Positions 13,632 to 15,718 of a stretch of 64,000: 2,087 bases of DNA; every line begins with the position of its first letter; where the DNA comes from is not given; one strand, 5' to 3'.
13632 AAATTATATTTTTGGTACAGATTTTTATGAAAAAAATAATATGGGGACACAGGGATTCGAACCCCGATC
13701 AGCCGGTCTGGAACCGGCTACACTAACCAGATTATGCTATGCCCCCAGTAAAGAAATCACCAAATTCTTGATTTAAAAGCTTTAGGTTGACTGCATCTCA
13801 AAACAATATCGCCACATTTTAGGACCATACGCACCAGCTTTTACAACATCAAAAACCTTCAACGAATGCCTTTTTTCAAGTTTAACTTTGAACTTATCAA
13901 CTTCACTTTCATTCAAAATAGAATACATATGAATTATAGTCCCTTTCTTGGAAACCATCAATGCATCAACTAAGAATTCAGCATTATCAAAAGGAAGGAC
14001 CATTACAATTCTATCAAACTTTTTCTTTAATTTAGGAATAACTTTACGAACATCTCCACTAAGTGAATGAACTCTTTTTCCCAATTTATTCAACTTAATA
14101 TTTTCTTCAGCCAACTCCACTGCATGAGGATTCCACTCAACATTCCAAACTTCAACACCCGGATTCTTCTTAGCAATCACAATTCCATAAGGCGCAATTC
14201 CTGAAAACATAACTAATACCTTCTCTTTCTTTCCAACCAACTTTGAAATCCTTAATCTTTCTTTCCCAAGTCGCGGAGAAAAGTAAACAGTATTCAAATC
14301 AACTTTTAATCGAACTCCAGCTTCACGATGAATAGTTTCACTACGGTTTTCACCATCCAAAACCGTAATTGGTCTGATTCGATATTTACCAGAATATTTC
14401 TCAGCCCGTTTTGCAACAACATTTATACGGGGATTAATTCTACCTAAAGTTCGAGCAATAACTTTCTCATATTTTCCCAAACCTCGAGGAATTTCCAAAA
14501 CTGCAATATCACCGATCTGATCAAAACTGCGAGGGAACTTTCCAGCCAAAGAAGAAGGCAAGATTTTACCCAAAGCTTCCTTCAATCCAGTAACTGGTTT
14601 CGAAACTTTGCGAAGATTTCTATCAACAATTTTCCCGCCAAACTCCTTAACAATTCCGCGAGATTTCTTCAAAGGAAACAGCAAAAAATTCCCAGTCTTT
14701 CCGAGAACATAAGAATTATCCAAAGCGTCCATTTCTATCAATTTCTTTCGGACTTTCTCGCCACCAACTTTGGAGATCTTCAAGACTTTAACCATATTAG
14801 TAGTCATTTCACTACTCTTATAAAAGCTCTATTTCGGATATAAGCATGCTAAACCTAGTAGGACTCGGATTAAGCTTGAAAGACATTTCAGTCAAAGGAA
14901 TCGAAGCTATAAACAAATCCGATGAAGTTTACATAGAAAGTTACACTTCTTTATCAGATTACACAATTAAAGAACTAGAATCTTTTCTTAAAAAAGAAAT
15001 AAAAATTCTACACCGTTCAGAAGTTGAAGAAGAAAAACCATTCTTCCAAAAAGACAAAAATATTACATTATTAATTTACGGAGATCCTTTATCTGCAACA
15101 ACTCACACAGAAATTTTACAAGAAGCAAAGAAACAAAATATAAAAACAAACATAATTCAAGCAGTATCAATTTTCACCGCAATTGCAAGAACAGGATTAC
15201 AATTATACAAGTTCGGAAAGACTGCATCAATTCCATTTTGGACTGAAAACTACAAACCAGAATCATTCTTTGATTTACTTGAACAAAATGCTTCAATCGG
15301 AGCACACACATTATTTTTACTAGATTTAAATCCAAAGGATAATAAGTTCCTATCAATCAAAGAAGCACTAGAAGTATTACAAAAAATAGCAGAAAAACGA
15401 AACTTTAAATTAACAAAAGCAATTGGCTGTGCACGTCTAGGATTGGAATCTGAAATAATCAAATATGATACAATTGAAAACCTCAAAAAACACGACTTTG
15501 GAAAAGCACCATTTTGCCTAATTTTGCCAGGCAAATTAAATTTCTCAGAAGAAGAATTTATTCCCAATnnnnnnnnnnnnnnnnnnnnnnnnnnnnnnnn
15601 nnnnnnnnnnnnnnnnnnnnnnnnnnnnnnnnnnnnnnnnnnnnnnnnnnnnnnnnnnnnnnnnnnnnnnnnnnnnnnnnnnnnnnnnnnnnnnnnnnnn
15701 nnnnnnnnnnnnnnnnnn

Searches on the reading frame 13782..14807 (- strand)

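Call 63: search_protein_families(library=ncbifam, proteins=[window:13782-14807:-], max_evalue=0.00001)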
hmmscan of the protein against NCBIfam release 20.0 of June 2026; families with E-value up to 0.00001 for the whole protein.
window:13782-14807:- (341 aa): 10 families
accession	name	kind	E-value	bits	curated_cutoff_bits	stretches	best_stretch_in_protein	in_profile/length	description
NF047730.1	tRNAMtaseTrm5b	equivalog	1.6e-69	234.6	600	1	9-310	4-291/330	tRNA (guanine(37)-N1)-methyltransferase Trm5b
NF047728.1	tRNAMtaseTaw22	equivalog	6e-58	196.6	550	1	9-337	4-332/336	tRNA (guanine(37)-N1)/4-demethylwyosine(37)-methyltransferase Taw22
NF047732.1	tRNAMtaseTrm5bMeth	equivalog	3.5e-52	177.5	500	1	7-331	2-327/337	tRNA (guanine(37)-N1)-methyltransferase Trm5b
NF047729.1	tRNAMtaseTaw21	equivalog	1.2e-30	106.6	400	1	96-307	8-219/250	tRNA 4-demethylwyosine(37)-methyltransferase Taw21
NF047823.1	tRNAwyosTaw2Pyroc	equivalog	3.4e-30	105.4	550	1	75-302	10-231/277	tRNA(Phe) (4-demethylwyosine(37)-C(7)) aminocarboxypropyltransferase Taw2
NF047824.1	tRNAwyosineTaw2Meth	equivalog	2.7e-29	102.6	350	1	96-334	3-237/245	tRNA(Phe) (4-demethylwyosine(37)-C(7)) aminocarboxypropyltransferase Taw2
TIGR03534.1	RF_mod_PrmC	equivalog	7.4e-07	28.9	199.1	1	208-269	103-162/253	peptide chain release factor N(5)-glutamine methyltransferase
TIGR00536.1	hemK_fam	subfamily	3.5e-06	26.3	115.5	1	195-269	116-188/286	HemK family protein methyltransferase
NF011529.0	PRK14968.1-3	equivalog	8.2e-06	25.4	162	0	188-273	28-108/198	putative methyltransferase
TIGR03533.1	L3_gln_methyl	equivalog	9.3e-06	25.2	229.7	0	194-277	122-203/284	50S ribosomal protein L3 N(5)-glutamine methyltransferase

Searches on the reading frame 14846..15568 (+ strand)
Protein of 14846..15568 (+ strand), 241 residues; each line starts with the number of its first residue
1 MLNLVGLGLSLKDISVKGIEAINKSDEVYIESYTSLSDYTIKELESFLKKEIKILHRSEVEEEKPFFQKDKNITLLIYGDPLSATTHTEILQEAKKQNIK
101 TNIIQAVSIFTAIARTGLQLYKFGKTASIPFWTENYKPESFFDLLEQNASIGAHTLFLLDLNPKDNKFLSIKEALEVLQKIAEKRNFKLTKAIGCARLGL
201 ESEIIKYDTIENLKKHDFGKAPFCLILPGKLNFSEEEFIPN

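Call 63: search_protein_families(library=ncbifam, proteins=[window:14846-15568:+], max_evalue=0.00001)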
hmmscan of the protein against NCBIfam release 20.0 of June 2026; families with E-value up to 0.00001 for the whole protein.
window:14846-15568:+ (241 aa): 1 family
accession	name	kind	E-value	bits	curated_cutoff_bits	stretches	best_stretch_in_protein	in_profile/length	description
TIGR00522.1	dph5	equivalog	4.9e-74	249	114.3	1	1-238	1-250/258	diphthine synthase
